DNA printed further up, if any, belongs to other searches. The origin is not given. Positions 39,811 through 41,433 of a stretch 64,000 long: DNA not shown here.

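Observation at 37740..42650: Low-GC horizontally acquired island: protease, decayed MTase, unknown 440-aa protein and a HEPN/MNT TA pair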

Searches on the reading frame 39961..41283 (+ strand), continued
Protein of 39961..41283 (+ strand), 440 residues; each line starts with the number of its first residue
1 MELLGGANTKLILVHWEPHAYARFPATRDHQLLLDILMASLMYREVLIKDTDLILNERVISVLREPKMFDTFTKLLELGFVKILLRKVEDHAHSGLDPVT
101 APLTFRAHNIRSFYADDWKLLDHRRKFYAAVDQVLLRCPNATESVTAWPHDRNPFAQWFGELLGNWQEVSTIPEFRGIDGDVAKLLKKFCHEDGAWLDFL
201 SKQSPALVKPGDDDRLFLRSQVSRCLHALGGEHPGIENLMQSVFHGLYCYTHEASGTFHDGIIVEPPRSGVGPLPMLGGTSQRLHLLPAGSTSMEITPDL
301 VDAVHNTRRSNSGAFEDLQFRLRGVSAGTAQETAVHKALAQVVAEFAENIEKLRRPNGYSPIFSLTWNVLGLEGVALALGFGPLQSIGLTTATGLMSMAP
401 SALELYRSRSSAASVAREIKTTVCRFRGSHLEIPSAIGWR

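Call 56: list_cluster_members(proteins=[P0126, P0127, P0128, P0129, P0130, P0131, P0132, P0133, P0134, P0136])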
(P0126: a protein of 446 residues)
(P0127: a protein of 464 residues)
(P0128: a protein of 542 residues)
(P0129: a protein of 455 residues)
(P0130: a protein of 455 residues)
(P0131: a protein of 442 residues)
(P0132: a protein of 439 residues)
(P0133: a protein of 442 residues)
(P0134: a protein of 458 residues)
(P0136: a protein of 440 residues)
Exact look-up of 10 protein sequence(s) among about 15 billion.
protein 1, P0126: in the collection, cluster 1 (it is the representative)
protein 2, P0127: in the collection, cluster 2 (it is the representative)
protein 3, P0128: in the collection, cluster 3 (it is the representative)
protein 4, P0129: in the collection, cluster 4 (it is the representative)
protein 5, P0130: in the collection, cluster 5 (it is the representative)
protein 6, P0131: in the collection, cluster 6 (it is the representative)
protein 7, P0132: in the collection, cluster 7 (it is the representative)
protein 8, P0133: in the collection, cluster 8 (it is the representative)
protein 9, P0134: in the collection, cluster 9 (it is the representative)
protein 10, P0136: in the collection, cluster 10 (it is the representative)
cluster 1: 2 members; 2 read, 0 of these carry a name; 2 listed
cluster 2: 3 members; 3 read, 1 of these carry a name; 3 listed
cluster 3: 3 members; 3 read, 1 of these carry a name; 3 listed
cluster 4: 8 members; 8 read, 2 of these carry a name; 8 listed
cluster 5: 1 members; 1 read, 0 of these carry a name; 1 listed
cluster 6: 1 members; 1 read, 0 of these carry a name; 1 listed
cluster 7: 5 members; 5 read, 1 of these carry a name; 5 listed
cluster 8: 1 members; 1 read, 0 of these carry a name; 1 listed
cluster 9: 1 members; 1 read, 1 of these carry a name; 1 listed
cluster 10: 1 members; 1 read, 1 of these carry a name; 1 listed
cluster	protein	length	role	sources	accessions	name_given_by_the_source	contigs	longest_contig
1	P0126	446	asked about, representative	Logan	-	-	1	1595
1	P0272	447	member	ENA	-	-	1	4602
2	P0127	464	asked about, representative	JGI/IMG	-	hypothetical protein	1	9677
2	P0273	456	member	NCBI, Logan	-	-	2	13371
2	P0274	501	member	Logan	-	-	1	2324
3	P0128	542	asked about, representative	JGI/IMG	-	hypothetical protein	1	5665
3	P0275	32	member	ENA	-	-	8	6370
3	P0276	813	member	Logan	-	-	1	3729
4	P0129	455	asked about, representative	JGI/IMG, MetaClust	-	\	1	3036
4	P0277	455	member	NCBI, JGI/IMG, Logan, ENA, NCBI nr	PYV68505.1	MAG: hypothetical protein DMG96_36235 [Acidobacteria bacterium] | MAG: hypothetical protein DMG96_36235 [Acidobacteriota bacterium]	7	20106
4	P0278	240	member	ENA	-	-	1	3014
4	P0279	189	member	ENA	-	-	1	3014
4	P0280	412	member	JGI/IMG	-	-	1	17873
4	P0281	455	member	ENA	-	-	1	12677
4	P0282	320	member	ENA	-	-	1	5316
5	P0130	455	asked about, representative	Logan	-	-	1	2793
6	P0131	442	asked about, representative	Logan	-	-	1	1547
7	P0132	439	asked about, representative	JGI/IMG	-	hypothetical protein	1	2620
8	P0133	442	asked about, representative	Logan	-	-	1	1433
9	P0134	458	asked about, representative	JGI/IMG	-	hypothetical protein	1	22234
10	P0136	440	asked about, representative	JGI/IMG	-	hypothetical protein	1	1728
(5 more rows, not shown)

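Call 57: find_encoding_contigs(protein=P0277, flank=7000, max_places=4)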
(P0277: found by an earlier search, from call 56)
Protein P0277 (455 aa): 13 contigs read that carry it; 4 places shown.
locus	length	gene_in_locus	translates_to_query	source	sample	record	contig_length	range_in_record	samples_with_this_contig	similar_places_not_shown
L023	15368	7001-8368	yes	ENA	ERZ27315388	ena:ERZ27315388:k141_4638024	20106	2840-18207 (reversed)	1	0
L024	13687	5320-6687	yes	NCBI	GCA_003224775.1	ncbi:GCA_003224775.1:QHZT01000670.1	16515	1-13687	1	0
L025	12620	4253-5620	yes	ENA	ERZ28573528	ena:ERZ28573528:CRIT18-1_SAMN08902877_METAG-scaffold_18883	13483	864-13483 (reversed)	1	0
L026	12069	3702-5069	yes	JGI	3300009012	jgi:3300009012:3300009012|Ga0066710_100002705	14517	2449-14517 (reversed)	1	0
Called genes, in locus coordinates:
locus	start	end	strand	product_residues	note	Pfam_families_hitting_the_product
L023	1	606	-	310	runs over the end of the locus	-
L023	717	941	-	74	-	-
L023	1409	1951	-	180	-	-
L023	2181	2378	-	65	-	-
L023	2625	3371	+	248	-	PF07238:PilZ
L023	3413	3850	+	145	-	-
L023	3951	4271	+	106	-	-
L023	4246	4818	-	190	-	-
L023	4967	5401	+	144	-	-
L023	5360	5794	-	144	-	-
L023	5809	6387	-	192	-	PF01935:DUF87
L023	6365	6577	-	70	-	-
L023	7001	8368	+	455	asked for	-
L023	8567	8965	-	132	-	-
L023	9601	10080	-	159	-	-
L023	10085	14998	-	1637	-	PF05593:RHS_repeat (faint), PF25023:TEN_YD-shell (weak)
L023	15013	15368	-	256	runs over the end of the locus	-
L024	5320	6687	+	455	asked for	-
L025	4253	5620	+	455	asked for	-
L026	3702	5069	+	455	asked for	-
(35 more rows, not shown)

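Call 58: find_encoding_contigs(protein=P0134, flank=7000, max_places=2)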
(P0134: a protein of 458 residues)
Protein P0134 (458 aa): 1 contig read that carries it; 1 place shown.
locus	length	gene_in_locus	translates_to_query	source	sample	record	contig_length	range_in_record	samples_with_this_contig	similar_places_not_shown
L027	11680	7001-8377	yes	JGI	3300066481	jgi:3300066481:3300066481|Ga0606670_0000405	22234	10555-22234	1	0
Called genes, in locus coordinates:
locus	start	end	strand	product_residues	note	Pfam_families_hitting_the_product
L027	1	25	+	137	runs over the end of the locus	-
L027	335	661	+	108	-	-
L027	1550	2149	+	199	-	PF01872:RibD_C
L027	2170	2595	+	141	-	PF07883:Cupin_2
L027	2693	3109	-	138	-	-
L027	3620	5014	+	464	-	PF00078:RVT_1, PF08388:GIIM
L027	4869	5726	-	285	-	-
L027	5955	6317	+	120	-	-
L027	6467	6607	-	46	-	-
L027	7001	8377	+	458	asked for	-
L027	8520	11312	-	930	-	PF01555:N6_N4_Mtase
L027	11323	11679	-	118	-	?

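Call 59: search_protein_families(library=pfam, proteins=[P0276, P0274, L022:44-913:+], max_evalue=0.01)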
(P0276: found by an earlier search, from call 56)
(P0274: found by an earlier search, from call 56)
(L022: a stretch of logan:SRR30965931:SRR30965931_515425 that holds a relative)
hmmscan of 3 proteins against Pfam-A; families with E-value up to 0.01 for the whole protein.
P0276 (813 aa): 1 family
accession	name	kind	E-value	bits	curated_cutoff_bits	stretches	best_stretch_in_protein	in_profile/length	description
PF01048.26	PNP_UDP_1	-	1e-08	35.3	25.1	1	46-322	31-220/233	Phosphorylase superfamily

P0274 (501 aa): 0 families

L022:44-913:+ (289 aa): 1 family
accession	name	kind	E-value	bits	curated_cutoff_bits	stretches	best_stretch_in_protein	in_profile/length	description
PF13365.12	Trypsin_2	-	1.5e-10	42.4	27.6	1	73-236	1-136/144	Trypsin-like peptidase domain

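Call 62: fold_search(model_id=the predicted structure, library=pdb)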
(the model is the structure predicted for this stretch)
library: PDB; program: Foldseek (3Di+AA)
matches with E <= 10: 91; with E <= 0.001: 0
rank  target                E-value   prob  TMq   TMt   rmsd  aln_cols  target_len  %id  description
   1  7ste_E                1.2e+00  0.08  0.13  0.15  22.8       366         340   10  Rad24-RFC ADP state (released 2022-04-06)
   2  8dr4_A                1.7e+00  0.03  0.11  0.10  23.3       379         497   12  Open state of RFC:PCNA bound to a 3' ss/dsDNA junction (DNA2) without NTD (released 2022-08-17)
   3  7tid_E                1.9e+00  0.08  0.14  0.17  24.9       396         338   11  Structure of the yeast clamp loader (Replication Factor C RFC) bound to the sliding clamp (Proliferating Cell Nuclear  (released 2022-02-16)
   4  7wsm_A                1.9e+00  0.04  0.11  0.11  25.6       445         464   12  Cryo-EM structure of human glucose transporter GLUT4 bound to cytochalasin B in lipid nanodiscs (released 2022-05-18)
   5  5y4i                  2.1e+00  0.05  0.18  0.19  27.3       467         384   13  Crystal structure of glucose isomerase in complex with glycerol in one metal binding mode (released 2017-09-20)
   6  4j4k                  2.7e+00  0.05  0.17  0.19  21.0       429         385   12  Crystal structure of glucose isomerase (released 2014-04-30)
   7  7c1c_D                2.7e+00  0.05  0.12  0.12  26.7       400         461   10  Crystal structure of FumaraseC from Mannheimia succiniciproducens (released 2021-05-05)
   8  6tug_A                2.7e+00  0.02  0.09  0.09  31.8       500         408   12  Enterococcus italicus Csm6 bound to cyclic hexa-2'-fluoro-hexa-dAMP (released 2020-02-26)
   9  1xis                  2.9e+00  0.05  0.17  0.18  21.4       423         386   12  A METAL-MEDIATED HYDRIDE SHIFT MECHANISM FOR XYLOSE ISOMERASE BASED ON THE 1.6 ANGSTROMS STREPTOMYCES RUBIGINOSUS STRUCT (released 1992-07-15)
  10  7ste_D                3.3e+00  0.03  0.11  0.13  25.2       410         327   13  Rad24-RFC ADP state (released 2022-04-06)
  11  8r5s_G                3.4e+00  0.04  0.08  0.14  29.7       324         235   11  t113 - De-novo designed soluble homotetramer (released 2024-11-27)
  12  7upp_B                3.4e+00  0.04  0.11  0.15  23.0       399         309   10  Crystal structure of designed heterotrimeric assembly DHT03_2arm_A21/B21/C long (released 2022-12-14)
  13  6wng_A                3.6e+00  0.03  0.09  0.09  24.7       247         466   11  Crystal structure of an aspartate ammonia-lyase from Elizabethkingia anophelis NUHP1 (released 2020-04-29)
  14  9mx1_A                3.6e+00  0.01  0.10  0.03  23.5       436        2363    9  Clostridioides difficile Toxin A with mCDIFA-248-25 Fab (released 2025-07-09)
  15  7c18_A                3.7e+00  0.04  0.12  0.12  27.3       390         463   10  Crystal structure of FumaraseC from Mannheimia succiniciproducens in complex with Fumarate (released 2021-05-05)
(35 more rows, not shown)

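Call 63: list_cluster_members(proteins=[P0137, P0138, P0139, P0140, P0141, P0142, P0143, P0144, P0145, P0146])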
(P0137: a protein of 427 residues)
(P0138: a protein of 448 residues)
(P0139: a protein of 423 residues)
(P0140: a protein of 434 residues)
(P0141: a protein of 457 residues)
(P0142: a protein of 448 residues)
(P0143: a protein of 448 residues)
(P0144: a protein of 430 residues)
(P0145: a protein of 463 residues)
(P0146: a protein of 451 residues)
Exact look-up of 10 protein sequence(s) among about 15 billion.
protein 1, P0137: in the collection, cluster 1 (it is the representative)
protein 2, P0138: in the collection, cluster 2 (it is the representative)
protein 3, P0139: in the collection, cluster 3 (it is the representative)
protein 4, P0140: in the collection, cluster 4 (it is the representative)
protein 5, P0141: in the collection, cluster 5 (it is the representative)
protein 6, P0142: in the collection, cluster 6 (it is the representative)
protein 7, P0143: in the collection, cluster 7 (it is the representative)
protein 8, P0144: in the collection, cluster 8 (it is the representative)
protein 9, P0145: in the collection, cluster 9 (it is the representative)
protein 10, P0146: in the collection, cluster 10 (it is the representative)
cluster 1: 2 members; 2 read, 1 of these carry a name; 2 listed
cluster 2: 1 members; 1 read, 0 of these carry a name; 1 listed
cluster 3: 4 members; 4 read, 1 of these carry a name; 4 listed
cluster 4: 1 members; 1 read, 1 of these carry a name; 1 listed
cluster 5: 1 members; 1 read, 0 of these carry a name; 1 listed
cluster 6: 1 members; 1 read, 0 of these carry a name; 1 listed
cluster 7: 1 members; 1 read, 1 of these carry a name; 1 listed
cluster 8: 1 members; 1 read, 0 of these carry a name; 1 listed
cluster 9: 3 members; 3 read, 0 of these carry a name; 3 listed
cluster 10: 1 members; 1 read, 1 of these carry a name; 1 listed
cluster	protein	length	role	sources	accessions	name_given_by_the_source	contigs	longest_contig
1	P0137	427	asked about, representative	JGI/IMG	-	hypothetical protein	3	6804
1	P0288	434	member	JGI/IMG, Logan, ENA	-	-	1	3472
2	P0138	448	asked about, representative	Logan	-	-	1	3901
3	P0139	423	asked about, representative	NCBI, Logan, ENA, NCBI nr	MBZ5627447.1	MAG: hypothetical protein LAO06_01110 [Acidobacteriia bacterium] | hypothetical protein [Terriglobia bacterium]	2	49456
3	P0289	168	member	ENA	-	-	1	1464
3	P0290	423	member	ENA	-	-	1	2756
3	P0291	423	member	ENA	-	-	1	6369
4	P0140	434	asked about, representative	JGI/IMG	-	hypothetical protein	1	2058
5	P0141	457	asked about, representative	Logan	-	-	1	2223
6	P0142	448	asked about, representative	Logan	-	-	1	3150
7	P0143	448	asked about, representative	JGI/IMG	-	hypothetical protein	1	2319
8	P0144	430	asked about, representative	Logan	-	-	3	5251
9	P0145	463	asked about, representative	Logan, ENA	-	-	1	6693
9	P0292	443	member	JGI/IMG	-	-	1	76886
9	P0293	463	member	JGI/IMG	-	-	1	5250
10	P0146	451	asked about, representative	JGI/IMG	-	hypothetical protein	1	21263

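Call 64: search_dna_similar(query=window:39961-41283:+, collection=plasmids, mode=protein, max_evalue=0.001)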
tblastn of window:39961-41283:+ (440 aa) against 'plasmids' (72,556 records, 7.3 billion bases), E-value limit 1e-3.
No match.

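Call 65: search_dna_similar(query=window:39961-41283:+, collection=phages, mode=protein, max_evalue=0.001)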
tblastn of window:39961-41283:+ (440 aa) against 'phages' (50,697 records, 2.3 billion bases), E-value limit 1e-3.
No match.

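Call 66: find_encoding_contigs(protein=P0139, flank=7000, max_places=3)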
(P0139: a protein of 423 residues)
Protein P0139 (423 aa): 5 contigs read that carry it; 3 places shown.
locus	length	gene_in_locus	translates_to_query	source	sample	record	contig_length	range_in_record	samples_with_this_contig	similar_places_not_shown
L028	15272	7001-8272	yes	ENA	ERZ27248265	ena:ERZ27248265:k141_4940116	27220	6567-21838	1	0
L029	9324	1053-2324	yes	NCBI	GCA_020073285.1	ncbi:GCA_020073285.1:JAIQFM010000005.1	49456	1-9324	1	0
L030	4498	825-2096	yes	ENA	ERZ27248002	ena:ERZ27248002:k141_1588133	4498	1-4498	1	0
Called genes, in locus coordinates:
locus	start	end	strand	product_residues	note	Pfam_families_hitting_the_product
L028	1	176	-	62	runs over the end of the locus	-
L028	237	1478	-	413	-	PF00155:Aminotran_1_2, PF12897:Asp_aminotransf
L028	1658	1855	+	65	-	-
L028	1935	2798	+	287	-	PF00582:Usp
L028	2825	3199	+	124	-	PF06262:Zincin_1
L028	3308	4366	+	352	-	PF00180:Iso_dh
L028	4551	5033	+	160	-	PF12867:DinB_2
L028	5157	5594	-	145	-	PF00254:FKBP_C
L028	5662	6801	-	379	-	PF00753:Lactamase_B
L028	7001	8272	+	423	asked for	-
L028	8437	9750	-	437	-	PF00069:Pkinase, PF03109:ABC1 (faint), PF07714:PK_Tyr_Ser-Thr, PF01636:APH (faint)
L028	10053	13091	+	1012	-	PF15902:Sortilin-Vps10, PF02012:BNR (faint), PF13088:BNR_2 (faint), PF14870:PSII_BNR (faint), PF15899:BNR_6 (faint), PF15902:Sortilin-Vps10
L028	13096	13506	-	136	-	PF01243:PNPOx_N (weak)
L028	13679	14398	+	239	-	-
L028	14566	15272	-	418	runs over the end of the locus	PF12704:MacB_PCD, PF02687:FtsX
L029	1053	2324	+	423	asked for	-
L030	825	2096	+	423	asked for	-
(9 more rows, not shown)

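Call 67: search_solved_structures(query=A2, max_evalue=10)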
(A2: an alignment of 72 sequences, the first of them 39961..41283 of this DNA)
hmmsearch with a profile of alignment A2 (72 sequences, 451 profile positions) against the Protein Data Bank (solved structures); distinct sequences matched with E-value up to 10: 2.
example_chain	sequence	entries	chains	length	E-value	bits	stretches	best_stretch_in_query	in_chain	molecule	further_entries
6msq_A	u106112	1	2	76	0.45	12.6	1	322-389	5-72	pRO-2.3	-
8ub3_A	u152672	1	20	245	3.2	9.8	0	324-407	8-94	DpHF7 filament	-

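Call 68: search_protein_families(library=padloc, alignment_id=A2, max_evalue=0.01)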
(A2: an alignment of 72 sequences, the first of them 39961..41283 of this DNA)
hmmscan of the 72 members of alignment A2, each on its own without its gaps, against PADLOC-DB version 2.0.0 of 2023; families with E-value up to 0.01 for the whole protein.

A. member 1, window:39961-41283:+ (440 aa): 0 families

B. families by the number of members that match (of 72 scanned): 4 families
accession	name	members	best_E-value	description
PDLC04726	PDC-M60C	1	2.7e-07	-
PDLC02345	AbiH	1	0.0014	AbiH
PDLC01372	Cas6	1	0.0052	"CAS-I,CAS-II,CAS-III,CAS-IV,CAS-V,CAS-VI; crRNAmaturation"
PDLC01583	Cas11e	1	0.0088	CAS-I-E; effector_SS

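Call 77: search_protein_families(library=padloc, alignment_id=A6, max_evalue=0.01)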
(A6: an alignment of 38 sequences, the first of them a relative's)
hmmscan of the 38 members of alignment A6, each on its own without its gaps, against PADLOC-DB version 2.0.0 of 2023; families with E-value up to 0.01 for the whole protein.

A. member 1, P0164 (455 aa): 0 families

B. families by the number of members that match (of 38 scanned): 1 family
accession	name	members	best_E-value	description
PDLC01372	Cas6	1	0.0052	"CAS-I,CAS-II,CAS-III,CAS-IV,CAS-V,CAS-VI; crRNAmaturation"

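Call 78: search_protein_families(library=padloc, proteins=[P0141, P0145, P0147, P0150, P0155, P0156, P0157, P0161, P0162, P0163], max_evalue=0.01)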
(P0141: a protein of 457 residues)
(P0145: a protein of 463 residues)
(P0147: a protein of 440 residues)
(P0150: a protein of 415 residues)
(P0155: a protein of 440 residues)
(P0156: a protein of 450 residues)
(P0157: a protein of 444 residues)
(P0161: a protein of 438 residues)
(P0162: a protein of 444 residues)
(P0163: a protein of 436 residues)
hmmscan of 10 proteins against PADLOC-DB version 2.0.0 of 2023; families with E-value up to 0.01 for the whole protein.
P0141 (457 aa): 0 families

P0145 (463 aa): 0 families

P0147 (440 aa): 0 families

P0150 (415 aa): 0 families

P0155 (440 aa): 0 families

P0156 (450 aa): 0 families

P0157 (444 aa): 0 families

P0161 (438 aa): 0 families

P0162 (444 aa): 0 families

P0163 (436 aa): 0 families
